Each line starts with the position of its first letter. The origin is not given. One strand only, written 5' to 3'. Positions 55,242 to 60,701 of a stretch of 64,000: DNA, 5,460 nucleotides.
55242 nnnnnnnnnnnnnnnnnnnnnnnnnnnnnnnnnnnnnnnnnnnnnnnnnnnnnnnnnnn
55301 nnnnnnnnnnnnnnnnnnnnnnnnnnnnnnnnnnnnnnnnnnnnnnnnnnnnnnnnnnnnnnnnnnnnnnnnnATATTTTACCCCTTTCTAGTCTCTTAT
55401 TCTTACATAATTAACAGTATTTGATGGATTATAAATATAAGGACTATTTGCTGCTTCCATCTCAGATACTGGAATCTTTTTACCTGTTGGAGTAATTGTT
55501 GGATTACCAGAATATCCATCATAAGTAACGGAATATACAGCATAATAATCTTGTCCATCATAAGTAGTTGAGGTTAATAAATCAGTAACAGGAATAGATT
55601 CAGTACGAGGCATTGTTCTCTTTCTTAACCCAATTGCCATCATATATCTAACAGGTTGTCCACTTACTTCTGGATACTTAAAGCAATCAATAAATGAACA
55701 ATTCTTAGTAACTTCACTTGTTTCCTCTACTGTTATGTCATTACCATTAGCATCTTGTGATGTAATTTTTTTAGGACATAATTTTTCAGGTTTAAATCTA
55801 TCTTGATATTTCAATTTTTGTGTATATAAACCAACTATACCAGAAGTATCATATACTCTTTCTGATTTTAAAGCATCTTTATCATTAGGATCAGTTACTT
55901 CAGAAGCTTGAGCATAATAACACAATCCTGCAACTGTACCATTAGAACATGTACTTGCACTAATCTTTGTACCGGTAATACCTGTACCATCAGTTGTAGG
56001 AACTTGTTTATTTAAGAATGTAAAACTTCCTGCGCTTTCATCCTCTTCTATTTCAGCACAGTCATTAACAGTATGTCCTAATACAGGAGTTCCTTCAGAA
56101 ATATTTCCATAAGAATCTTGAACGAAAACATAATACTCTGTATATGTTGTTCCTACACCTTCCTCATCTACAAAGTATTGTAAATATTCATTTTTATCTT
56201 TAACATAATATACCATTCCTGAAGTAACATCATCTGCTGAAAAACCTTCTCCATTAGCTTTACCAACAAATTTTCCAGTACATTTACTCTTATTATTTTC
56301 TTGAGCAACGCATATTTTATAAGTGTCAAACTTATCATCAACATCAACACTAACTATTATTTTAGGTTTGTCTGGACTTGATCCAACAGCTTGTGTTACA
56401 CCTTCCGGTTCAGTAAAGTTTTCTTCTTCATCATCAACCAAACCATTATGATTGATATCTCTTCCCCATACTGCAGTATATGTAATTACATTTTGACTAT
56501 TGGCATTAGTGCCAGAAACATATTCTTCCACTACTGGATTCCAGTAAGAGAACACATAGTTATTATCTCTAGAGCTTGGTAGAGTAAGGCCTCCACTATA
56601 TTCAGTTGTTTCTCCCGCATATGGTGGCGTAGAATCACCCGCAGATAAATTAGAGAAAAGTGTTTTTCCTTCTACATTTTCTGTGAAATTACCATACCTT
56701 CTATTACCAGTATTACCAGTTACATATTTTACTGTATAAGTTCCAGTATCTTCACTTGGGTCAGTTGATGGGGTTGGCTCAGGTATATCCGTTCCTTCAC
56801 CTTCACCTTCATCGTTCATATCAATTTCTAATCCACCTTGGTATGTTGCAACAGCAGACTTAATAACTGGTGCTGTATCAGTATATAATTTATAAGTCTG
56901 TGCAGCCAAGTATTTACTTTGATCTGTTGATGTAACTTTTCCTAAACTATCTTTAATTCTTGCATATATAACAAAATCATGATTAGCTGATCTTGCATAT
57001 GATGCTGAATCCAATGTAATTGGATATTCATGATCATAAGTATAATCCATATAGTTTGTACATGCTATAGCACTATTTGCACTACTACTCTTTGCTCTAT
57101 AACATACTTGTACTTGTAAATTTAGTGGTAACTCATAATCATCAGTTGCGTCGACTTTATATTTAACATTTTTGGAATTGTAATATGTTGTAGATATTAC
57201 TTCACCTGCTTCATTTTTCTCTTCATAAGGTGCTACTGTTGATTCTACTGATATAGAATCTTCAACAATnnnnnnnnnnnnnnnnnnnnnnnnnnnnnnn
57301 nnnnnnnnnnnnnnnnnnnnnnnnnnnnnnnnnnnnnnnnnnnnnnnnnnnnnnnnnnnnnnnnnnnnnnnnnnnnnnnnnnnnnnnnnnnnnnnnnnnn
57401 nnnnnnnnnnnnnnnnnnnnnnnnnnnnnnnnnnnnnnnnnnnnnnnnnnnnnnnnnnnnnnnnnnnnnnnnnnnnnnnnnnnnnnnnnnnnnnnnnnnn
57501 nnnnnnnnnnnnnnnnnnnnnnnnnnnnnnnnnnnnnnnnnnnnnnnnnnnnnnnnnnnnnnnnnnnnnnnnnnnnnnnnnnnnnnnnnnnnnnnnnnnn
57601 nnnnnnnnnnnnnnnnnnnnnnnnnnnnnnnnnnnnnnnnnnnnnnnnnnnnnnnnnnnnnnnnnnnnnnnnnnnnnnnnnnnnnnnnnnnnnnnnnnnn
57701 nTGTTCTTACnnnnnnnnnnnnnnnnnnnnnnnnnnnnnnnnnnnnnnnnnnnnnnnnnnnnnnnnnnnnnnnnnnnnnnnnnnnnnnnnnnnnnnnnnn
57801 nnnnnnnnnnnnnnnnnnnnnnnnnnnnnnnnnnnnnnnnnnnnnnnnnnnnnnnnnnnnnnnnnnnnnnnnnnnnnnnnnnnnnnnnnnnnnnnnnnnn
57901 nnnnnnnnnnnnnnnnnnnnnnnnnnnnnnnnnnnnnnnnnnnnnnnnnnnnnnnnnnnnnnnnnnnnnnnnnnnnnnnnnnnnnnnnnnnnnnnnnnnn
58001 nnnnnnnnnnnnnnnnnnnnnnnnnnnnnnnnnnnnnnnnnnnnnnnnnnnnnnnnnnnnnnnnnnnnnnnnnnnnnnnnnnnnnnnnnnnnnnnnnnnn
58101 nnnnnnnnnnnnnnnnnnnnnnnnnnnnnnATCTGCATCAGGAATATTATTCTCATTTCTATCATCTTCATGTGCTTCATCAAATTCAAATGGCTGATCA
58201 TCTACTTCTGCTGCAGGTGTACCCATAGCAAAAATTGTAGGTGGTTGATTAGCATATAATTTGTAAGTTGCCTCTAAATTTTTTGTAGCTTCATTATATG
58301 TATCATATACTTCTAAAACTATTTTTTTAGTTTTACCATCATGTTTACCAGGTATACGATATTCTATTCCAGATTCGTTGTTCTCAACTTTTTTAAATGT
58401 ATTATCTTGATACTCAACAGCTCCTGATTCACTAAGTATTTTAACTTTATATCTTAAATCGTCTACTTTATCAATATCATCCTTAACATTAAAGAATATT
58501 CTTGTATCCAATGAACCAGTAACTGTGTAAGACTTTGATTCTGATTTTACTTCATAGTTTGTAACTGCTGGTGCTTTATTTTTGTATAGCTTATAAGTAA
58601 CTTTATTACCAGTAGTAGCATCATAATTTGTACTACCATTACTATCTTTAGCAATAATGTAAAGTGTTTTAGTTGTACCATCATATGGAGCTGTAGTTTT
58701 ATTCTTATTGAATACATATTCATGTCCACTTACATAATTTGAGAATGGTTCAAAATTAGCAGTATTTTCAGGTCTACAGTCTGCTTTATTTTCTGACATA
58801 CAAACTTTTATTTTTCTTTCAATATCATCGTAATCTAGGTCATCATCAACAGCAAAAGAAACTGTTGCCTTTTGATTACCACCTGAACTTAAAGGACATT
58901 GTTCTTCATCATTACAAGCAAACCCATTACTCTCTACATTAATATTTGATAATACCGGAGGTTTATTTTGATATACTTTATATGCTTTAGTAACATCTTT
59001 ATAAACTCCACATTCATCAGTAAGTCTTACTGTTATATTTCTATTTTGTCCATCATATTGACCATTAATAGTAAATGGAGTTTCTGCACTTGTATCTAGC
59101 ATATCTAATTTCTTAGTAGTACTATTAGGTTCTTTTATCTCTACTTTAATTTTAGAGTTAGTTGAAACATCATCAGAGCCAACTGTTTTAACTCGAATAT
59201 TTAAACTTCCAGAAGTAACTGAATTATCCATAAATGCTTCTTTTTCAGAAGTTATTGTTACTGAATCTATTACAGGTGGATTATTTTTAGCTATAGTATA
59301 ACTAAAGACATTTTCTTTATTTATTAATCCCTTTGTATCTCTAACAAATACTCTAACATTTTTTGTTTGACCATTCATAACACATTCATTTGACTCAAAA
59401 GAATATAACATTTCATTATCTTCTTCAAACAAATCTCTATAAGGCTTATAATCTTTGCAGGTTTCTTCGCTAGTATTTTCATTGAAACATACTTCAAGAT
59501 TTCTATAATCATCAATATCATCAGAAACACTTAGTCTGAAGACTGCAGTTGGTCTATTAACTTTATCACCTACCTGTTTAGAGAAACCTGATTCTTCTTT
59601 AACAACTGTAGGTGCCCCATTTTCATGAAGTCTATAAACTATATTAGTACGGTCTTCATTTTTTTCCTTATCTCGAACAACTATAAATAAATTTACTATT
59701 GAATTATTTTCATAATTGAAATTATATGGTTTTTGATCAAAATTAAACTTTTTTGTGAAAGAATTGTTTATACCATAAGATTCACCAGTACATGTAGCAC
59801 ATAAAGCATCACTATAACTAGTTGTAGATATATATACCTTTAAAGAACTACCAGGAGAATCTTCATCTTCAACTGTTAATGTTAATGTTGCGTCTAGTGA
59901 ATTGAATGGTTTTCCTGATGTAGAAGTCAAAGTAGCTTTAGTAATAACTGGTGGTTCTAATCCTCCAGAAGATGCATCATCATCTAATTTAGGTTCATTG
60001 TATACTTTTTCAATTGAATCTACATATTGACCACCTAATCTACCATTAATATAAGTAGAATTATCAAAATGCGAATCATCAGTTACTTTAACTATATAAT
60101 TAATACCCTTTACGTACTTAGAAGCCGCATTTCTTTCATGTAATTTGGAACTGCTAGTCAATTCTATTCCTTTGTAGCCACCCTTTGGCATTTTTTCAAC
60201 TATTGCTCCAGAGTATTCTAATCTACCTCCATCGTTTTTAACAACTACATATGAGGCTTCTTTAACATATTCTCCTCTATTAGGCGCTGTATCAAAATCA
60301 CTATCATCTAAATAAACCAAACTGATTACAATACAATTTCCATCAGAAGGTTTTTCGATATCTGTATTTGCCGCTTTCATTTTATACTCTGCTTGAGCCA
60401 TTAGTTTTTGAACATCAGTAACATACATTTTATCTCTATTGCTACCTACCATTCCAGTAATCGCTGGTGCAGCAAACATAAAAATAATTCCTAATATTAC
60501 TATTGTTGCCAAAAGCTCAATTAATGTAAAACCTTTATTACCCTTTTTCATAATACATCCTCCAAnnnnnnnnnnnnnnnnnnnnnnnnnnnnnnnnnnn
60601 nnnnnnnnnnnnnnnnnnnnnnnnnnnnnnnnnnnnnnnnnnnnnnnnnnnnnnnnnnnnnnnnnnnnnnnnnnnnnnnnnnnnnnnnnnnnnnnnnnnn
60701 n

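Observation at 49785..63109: A 13-kb same-strand block couples the giant pilin to GT4, Alg14, Alg13::GtrA and duplicated phosphodiester glycosidases, with no pilus machinery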

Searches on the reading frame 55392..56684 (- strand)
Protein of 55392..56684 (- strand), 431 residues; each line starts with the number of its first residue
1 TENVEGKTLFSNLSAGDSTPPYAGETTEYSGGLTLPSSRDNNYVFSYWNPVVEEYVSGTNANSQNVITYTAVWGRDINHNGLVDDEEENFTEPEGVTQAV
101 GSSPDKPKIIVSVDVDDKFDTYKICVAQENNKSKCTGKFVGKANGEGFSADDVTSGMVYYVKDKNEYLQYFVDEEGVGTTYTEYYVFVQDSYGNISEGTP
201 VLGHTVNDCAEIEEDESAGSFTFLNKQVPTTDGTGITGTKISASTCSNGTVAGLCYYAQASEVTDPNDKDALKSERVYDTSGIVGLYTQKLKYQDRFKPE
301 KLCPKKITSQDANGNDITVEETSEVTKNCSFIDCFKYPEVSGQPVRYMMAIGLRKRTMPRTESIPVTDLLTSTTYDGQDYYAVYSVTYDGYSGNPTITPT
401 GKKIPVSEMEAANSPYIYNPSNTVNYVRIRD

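Call 90: predict_structure(alignment_id=A7)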
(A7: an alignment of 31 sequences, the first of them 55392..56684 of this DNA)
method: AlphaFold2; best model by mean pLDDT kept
length: 431 residues; sequences in the alignment: 31
mean_pLDDT: 73.7   pTM: 0.67
mean pLDDT of the five models: 73.7, 71.9, 71.9, 70.6, 69.8
residues with pLDDT >= 90: 132; 70-90: 169; 50-70: 40; < 50: 90
segments of 3 or more residues with pLDDT < 50: 1-66, 70-86, 88-93
pLDDT, mean of each block of 10 residues (from residue 1): 37 32 32 30 26 31 43 36 38 55 69 80 90 86 83 72 71 58 87 91 81 84 92 88 93 94 87 90 95 86 91 94 95 89 83 89 67 78 92 92 89 87 87 88
secondary structure, 60 per line:
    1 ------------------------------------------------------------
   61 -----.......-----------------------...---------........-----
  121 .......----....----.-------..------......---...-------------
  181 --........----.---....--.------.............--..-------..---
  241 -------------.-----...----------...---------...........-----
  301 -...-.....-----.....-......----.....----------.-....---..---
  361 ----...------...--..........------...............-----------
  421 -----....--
elements in order: E66-72 E96-98 E108-115 E121-127 H132-135 E156-161 E183-190 E199-202 E212-224 E285-295 E302-304 E306-310 E316-320 E322-327 H332-335 E349-352 E365-367 E374-376 E379-388 E395-405 H406-409 E426-429

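Call 92: fold_search(model_id=the predicted structure, library=pdb)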
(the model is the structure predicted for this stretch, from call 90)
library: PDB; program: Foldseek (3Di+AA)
matches with E <= 10: 1195; with E <= 0.001: 0
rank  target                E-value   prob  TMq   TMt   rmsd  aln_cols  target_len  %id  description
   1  7u6f_B3               3.4e-03  0.23  0.12  0.16  24.9       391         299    9  Mouse retromer (VPS26/VPS35/VPS29) heterotrimers (released 2022-10-12)
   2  6xi1_BBB              5.3e-03  0.44  0.12  0.12  20.1       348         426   12  Crystal structure of tetra-tandem repeat in extending RTX adhesin from Aeromonas hydrophila (released 2020-10-14)
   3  6xi1_AAA              5.6e-03  0.41  0.12  0.12  20.2       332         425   12  Crystal structure of tetra-tandem repeat in extending RTX adhesin from Aeromonas hydrophila (released 2020-10-14)
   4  4kkp_B                5.6e-03  0.25  0.10  0.16  20.4       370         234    9  Crystal structure of Vibrio cholerae RbmA (crystal form 2) (released 2013-05-22)
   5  4be5_A                7.0e-03  0.54  0.14  0.24  20.4       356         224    8  V. cholera biofilm scaffolding protein RbmA (released 2013-12-18)
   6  4kkq_B                8.7e-03  0.30  0.12  0.19  20.2       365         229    9  Crystal structure of Vibrio cholerae RbmA (crystal form 1) (released 2013-05-22)
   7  4be6_A                9.2e-03  0.33  0.12  0.20  20.6       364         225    7  V. cholera biofilm scaffolding protein RbmA (released 2013-12-18)
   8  4kkq_A                9.2e-03  0.21  0.09  0.16  20.0       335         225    9  Crystal structure of Vibrio cholerae RbmA (crystal form 1) (released 2013-05-22)
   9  2yn3_C                9.2e-03  0.20  0.12  0.16  24.9       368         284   11  Structural insight into the giant calcium-binding adhesin SiiE: implications for the adhesion of Salmonella enterica t (released 2013-04-03)
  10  7u0e_B                1.1e-02  0.30  0.12  0.20  14.3       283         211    8  Crystal Structure of C13C9 Fab in complex with SARS-CoV-2 S fusion peptide (released 2022-08-03)
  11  3irz                  1.1e-02  0.11  0.11  0.12  24.1       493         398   10  Crystal structure of functional region of UafA from Staphylococcus saprophyticus in P212121 form (released 2010-09-08)
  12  4wi3_A                1.3e-02  0.47  0.12  0.21  12.0       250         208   10  Structural mapping of the human IgG1 binding site for FcRn: hu3S193 Fc mutation I253A (released 2015-09-30)
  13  4kkp_A                1.4e-02  0.21  0.11  0.17  20.6       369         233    8  Crystal structure of Vibrio cholerae RbmA (crystal form 2) (released 2013-05-22)
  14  6s9f_A                1.4e-02  0.18  0.12  0.16  21.8       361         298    9  Drosophila OTK, extracellular domains 3-5 (released 2020-03-25)
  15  4kkr_A                1.4e-02  0.25  0.11  0.19  20.3       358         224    7  Crystal structure of Vibrio cholerae RbmA (crystal form 3) (released 2013-05-22)
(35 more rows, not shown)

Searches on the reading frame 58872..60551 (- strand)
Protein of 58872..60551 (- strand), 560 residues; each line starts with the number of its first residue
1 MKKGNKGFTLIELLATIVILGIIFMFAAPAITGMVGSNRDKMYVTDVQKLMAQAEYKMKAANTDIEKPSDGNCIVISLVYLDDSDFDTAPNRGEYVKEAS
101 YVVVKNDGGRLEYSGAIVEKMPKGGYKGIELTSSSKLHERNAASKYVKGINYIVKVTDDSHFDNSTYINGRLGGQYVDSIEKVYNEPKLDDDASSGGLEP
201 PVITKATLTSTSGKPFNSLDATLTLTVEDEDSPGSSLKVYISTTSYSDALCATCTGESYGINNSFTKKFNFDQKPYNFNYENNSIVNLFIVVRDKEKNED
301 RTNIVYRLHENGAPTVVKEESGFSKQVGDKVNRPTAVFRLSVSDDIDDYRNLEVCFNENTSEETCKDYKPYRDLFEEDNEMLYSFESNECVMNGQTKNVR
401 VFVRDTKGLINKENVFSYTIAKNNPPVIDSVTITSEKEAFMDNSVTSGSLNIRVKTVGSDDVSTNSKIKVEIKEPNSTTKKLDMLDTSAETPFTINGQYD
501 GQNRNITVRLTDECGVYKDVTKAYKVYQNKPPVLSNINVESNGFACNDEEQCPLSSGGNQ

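Call 74: predict_structure(alignment_id=A6)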
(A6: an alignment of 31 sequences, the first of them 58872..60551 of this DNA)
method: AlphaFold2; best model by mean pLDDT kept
length: 560 residues; sequences in the alignment: 31
mean_pLDDT: 84.9   pTM: 0.50
mean pLDDT of the five models: 84.9, 84.7, 84.3, 83.9, 83.6
residues with pLDDT >= 90: 254; 70-90: 243; 50-70: 45; < 50: 18
segments of 3 or more residues with pLDDT < 50: 1-6, 189-197, 558-560
pLDDT, mean of each block of 10 residues (from residue 1): 50 75 73 78 91 86 73 88 77 88 89 93 89 90 88 77 77 85 69 46 87 88 90 88 87 82 89 87 84 89 89 92 93 94 90 91 88 91 85 91 92 89 95 91 81 96 95 91 94 93 95 96 92 77 64 56
secondary structure, 60 per line:
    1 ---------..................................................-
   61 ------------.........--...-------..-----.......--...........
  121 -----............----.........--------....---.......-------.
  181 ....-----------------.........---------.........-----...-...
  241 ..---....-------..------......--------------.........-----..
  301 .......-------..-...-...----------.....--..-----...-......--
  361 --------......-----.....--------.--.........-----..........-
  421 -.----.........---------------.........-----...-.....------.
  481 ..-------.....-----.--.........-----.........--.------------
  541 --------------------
elements in order: H10-59 E73-77 H78-81 E101-107 E110-120 E126-133 H134-137 H142-146 E147-150 H159-162 H166-172 E180-184 E202-210 E220-228 E238-242 H246-249 E265-270 E285-293 E299-307 E322-324 E335-339 E353-358 H371-374 E380-384 E396-404 E410-419 E427-435 E451-459 E469-473 E480-482 E490-494 E503-511 E517-525

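Call 77: fold_search(model_id=the predicted structure, library=pdb)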
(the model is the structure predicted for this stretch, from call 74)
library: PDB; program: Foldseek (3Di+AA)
matches with E <= 10: 1625; with E <= 0.001: 316
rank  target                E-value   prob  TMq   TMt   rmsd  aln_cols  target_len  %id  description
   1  2yn3_A                1.1e-10  1.00  0.18  0.29  12.2       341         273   11  Structural insight into the giant calcium-binding adhesin SiiE: implications for the adhesion of Salmonella enterica t (released 2013-04-03)
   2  2yn5_B                2.9e-10  1.00  0.20  0.29  12.1       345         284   12  Structural insight into the giant calcium-binding adhesin SiiE: implications for the adhesion of Salmonella enterica t (released 2013-04-03)
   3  2yn5_A                6.5e-10  1.00  0.20  0.30  11.6       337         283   12  Structural insight into the giant calcium-binding adhesin SiiE: implications for the adhesion of Salmonella enterica t (released 2013-04-03)
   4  2yn3_C                7.6e-10  1.00  0.20  0.31  12.2       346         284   12  Structural insight into the giant calcium-binding adhesin SiiE: implications for the adhesion of Salmonella enterica t (released 2013-04-03)
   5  9flw_A                1.0e-08  1.00  0.19  0.21  21.8       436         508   13  CryoEM structure of the fragment-6 (3571-4078) in the grappling hook protein A (GhpA) in the bacterium Aureispira sp.  (released 2024-10-16)
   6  7mrs_A                1.9e-08  1.00  0.17  0.27  15.7       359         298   13  Zebrafish CNTN4 APPb complex (released 2022-01-05)
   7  8v2b_B                2.0e-08  1.00  0.15  0.15  21.7       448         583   10  Cryo-EM structure of mouse type II OSM receptor complex: model for full extracellular assembly (released 2024-11-20)
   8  5e4s                  2.1e-08  1.00  0.18  0.27  17.0       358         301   11  Crystal structure of mouse CNTN4 FN1-FN3 domains (released 2016-08-31)
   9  6xi1_BBB              2.1e-08  1.00  0.20  0.24  29.8       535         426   10  Crystal structure of tetra-tandem repeat in extending RTX adhesin from Aeromonas hydrophila (released 2020-10-14)
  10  6iaa_A                5.7e-08  1.00  0.19  0.14  18.8       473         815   10  hRobo2 ectodomain (released 2019-03-13)
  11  8oe4_D                9.7e-08  1.00  0.17  0.18  16.2       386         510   13  Cryo-EM structure of a pre-dimerized human IL-23 complete extracellular signaling complex. (released 2024-02-07)
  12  5n47_F                1.0e-07  1.00  0.18  0.28  14.5       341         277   11  Structure of Anticalin N7E in complex with the three-domain fragment Fn7B8 of human oncofetal fibronectin (released 2018-02-14)
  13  2yn3_B                1.0e-07  1.00  0.15  0.27  13.7       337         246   11  Structural insight into the giant calcium-binding adhesin SiiE: implications for the adhesion of Salmonella enterica t (released 2013-04-03)
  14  3l5j_A                1.1e-07  1.00  0.15  0.26  21.5       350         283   11  Crystal structure of FnIII domains of human GP130 (Domains 4-6) (released 2010-05-12)
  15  4gh7_B                1.1e-07  1.00  0.16  0.27  14.2       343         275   11  Crystal structure of Anticalin N7A in complex with oncofetal fibronectin fragment Fn7B8 (released 2012-12-26)
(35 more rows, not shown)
